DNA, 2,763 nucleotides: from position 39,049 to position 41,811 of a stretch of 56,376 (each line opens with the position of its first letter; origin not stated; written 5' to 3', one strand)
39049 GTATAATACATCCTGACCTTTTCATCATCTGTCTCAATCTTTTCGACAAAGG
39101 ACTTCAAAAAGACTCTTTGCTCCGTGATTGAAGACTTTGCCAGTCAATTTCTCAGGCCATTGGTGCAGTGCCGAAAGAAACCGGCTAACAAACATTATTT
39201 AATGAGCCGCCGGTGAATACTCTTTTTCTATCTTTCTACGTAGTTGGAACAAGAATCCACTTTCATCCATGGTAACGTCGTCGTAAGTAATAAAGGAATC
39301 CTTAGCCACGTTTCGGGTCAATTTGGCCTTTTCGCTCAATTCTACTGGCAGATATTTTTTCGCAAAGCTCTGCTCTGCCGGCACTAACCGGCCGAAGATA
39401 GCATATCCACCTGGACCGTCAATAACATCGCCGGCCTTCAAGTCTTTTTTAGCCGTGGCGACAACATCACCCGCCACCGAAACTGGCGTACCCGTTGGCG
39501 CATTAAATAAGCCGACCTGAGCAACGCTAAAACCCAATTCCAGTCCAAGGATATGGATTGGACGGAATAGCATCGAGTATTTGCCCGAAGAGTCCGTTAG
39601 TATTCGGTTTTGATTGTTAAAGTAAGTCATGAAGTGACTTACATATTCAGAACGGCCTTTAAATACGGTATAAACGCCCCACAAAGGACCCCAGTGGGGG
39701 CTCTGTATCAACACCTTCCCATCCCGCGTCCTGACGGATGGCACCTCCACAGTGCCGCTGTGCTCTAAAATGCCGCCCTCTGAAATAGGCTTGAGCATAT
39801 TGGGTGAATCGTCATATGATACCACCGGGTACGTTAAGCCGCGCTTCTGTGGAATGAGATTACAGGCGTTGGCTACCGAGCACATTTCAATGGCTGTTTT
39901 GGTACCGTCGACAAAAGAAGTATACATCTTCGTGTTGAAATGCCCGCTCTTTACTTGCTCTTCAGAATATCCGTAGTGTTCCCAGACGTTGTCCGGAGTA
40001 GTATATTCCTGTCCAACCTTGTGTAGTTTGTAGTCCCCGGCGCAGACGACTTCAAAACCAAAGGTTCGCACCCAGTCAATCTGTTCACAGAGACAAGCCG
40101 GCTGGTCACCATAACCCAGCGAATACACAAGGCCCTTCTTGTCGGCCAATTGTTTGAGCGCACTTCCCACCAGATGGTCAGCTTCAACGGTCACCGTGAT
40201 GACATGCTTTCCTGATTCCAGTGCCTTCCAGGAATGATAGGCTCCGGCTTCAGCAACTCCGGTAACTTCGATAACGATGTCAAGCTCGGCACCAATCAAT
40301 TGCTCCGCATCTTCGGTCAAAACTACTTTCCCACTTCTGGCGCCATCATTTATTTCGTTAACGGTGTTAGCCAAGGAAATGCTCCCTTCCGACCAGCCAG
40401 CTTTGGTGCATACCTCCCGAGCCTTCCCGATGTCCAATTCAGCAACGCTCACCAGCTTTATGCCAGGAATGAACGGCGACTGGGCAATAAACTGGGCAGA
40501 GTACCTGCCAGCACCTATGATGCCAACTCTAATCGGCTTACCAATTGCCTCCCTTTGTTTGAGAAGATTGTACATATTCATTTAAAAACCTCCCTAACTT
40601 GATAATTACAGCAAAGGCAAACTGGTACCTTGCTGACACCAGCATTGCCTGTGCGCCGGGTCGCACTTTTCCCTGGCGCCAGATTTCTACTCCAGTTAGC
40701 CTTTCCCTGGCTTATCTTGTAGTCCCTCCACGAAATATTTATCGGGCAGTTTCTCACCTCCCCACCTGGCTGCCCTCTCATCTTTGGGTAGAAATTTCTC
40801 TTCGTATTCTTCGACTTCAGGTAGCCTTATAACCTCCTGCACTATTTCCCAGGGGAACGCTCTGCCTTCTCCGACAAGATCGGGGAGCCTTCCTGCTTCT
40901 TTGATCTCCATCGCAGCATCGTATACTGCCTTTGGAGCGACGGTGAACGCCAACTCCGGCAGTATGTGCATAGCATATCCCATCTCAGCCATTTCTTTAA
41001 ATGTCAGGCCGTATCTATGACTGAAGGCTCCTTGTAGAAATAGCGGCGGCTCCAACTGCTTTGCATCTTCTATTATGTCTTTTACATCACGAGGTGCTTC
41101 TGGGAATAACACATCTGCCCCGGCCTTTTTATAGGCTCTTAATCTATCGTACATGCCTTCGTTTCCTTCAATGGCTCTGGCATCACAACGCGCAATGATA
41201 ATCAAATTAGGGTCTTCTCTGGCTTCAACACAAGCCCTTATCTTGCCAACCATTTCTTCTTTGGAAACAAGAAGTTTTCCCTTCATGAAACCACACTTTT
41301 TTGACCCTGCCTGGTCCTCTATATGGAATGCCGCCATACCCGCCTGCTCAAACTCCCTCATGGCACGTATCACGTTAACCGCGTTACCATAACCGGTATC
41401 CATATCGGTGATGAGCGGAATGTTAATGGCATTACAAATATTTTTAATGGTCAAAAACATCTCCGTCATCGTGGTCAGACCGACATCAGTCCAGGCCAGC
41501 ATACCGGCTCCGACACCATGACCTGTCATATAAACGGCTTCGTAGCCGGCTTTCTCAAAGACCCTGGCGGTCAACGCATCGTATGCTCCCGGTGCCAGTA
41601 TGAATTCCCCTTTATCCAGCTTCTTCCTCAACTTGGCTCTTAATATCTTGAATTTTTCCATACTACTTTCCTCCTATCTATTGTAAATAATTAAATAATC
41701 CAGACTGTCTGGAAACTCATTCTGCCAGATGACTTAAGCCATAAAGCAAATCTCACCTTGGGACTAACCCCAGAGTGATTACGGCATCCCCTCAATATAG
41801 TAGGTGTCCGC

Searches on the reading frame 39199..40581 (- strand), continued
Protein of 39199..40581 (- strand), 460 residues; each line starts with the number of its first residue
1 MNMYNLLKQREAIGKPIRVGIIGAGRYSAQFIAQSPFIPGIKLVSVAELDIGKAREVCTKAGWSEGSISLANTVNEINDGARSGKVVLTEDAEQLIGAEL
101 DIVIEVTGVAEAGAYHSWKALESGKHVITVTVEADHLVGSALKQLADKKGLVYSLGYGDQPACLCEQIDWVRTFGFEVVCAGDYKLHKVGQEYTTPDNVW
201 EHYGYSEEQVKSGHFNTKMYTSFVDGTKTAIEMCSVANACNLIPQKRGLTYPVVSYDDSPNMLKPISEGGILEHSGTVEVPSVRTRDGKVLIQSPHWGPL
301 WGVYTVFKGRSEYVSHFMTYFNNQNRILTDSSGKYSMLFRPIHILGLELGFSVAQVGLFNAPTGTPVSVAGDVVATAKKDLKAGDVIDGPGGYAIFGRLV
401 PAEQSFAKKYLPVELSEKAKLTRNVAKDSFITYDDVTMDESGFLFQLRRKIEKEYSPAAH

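Call 21: find_encoding_contigs(protein=P0014, flank=10000, max_places=2)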
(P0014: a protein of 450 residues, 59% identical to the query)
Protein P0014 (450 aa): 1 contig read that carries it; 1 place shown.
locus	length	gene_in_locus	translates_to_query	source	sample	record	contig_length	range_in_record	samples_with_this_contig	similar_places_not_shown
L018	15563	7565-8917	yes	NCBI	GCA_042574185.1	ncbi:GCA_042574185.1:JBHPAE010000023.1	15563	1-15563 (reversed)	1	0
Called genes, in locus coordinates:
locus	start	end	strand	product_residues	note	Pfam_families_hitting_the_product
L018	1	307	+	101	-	PF00676:E1_dh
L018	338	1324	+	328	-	PF02779:Transket_pyr, PF02780:Transketolase_C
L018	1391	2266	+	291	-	PF01261:AP_endonuc_2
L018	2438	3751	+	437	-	PF02788:RuBisCO_large_N (weak), PF00016:RuBisCO_large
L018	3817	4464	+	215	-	PF02734:Dak2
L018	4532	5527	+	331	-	PF02733:Dak1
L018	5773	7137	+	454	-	PF21135:DRL_cat, PF08666:SAF (weak)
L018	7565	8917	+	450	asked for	PF03447:NAD_binding_3 (weak), PF21135:DRL_cat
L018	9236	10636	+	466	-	PF11762:Arabinose_Iso_C (weak), PF02952:Fucose_iso_C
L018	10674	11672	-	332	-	PF02733:Dak1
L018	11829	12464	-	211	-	PF02734:Dak2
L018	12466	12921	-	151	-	PF02502:LacAB_rpiB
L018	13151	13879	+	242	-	PF07385:Lyx_isomer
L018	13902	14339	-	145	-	PF03479:PCC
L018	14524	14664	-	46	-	PF18930:DUF5679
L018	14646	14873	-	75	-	-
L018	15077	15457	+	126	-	PF18928:DUF5677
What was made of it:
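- On D-apionate oxidoisomerase pathway (ApnO with kinase and RuBisCO-like enzymes): A DRL homolog at 59% (L018) does sit with an RLP and Dak1/Dak2 (call 21).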

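Call 22: find_encoding_contigs(protein=P0010, flank=10000, max_places=2)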
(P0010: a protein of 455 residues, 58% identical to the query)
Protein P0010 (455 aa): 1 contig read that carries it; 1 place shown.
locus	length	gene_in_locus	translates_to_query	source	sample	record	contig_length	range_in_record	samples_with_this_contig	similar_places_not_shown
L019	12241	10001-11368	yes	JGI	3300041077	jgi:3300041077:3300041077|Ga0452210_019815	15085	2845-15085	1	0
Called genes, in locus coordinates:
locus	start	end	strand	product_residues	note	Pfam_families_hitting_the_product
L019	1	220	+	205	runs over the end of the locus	PF04542:Sigma70_r2, PF08281:Sigma70_r4_2, PF04545:Sigma70_r4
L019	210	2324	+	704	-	PF04773:FecR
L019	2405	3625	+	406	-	PF01590:GAF, PF13185:GAF_2, PF13492:GAF_3, PF13487:HD_5, PF01966:HD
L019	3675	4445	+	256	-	PF23023:Anti-Pycsar_Apyc1, PF00753:Lactamase_B (faint), PF12706:Lactamase_B_2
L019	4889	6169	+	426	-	PF02812:ELFV_dehydrog_N, PF00208:ELFV_dehydrog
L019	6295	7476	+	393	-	PF02746:MR_MLE_N, PF13378:MR_MLE_C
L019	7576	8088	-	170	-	PF13743:Thioredoxin_5 (weak), PF01323:DSBA (weak)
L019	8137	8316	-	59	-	-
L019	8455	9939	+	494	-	PF01551:Peptidase_M23 (weak)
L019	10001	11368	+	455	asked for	PF01408:GFO_IDH_MocA (weak), PF03447:NAD_binding_3, PF21135:DRL_cat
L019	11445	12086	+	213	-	PF00106:adh_short, PF08659:KR, PF13561:adh_short_C2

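Call 27: find_encoding_contigs(protein=P0004, flank=10000, max_places=2)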
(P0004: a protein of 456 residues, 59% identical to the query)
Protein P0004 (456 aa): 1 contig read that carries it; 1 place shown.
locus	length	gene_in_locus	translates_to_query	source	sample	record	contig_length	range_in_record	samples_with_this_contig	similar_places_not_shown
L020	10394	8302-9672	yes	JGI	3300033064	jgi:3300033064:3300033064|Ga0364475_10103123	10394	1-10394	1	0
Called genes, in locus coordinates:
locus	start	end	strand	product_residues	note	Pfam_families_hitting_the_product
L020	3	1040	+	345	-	?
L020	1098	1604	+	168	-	PF04290:DctQ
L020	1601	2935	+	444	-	PF06808:DctM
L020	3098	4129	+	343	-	PF08240:ADH_N, PF16912:Glu_dehyd_C, PF00107:ADH_zinc_N, PF13602:ADH_zinc_N_2 (weak)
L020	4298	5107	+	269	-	PF00106:adh_short, PF13561:adh_short_C2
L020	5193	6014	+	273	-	PF00106:adh_short, PF13561:adh_short_C2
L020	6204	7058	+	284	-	PF00106:adh_short, PF13561:adh_short_C2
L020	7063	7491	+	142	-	PF03479:PCC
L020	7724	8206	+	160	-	PF12802:MarR_2, PF13601:HTH_34 (faint)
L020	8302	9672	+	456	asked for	PF21135:DRL_cat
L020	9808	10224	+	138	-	PF00903:Glyoxalase, PF13468:Glyoxalase_3 (weak), PF13669:Glyoxalase_4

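Call 28: find_encoding_contigs(protein=P0003, flank=10000, max_places=2)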
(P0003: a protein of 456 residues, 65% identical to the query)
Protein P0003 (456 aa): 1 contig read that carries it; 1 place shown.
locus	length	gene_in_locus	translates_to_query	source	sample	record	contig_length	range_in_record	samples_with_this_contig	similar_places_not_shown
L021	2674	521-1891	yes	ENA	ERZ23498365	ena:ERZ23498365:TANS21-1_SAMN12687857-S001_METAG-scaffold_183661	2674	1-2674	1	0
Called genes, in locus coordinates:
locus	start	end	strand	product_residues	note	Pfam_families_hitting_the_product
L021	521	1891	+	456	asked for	PF03447:NAD_binding_3 (faint), PF21135:DRL_cat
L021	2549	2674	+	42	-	?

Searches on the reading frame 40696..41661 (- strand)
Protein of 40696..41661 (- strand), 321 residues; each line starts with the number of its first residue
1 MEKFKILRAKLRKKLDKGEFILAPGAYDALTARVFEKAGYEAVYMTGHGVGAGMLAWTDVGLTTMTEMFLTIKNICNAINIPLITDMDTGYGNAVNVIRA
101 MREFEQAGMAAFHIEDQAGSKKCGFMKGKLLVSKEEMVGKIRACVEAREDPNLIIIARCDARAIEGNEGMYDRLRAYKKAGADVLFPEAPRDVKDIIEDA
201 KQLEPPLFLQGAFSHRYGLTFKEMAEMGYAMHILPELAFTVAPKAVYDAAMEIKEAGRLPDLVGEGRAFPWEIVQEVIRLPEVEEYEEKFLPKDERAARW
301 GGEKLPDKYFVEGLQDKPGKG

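Call 3: search_protein_families(library=pfam, proteins=[window:40696-41661:-])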
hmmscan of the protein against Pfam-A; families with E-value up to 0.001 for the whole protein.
window:40696-41661:- (321 aa): 3 families
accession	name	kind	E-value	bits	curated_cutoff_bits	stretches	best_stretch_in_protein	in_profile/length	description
PF13714.12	PEP_mutase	-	2.2e-40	139.2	31.5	1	15-253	4-239/240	Phosphoenolpyruvate phosphomutase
PF00463.27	ICL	-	1e-13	51.1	26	1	82-164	151-236/526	Isocitrate lyase family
PF02548.21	Pantoate_transf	-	1.5e-05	25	28.7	1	9-115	5-114/259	Ketopantoate hydroxymethyltransferase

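Call 4: search_protein_families(library=ncbifam, proteins=[window:40696-41661:-])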
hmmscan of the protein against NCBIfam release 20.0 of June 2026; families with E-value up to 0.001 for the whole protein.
window:40696-41661:- (321 aa): 9 families
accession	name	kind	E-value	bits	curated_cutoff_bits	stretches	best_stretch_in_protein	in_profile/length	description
TIGR02317.1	prpB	equivalog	8e-68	228.7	354.4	1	9-259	3-253/285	methylisocitrate lyase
TIGR02319.1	CPEP_Pphonmut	equivalog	6.3e-61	206.2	420.05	1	11-290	8-289/294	carboxyvinyl-carboxyphosphonate phosphorylmutase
NF008455.0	PRK11320.1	equivalog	2.1e-58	197.9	353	1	10-260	10-261/295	methylisocitrate lyase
TIGR02321.1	Pphn_pyruv_hyd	equivalog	1.9e-28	99.4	374.4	1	10-187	6-185/290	phosphonopyruvate hydrolase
TIGR02320.1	PEP_mutase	equivalog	1.2e-26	93.3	319.55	1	11-259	1-263/284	phosphoenolpyruvate mutase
NF011645.0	PRK15063.1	equivalog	3.5e-18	65.7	562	1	80-164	147-234/430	isocitrate lyase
TIGR01346.1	isocit_lyase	equivalog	5.5e-17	61.4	275.9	1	81-164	151-237/527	isocitrate lyase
NF005074.0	PRK06498.1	equivalog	1e-10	40.9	446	1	79-161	177-263/531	isocitrate lyase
NF001452.0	PRK00311.1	subfamily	0.00023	20.5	272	1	8-114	7-116/267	3-methyl-2-oxobutanoate hydroxymethyltransferase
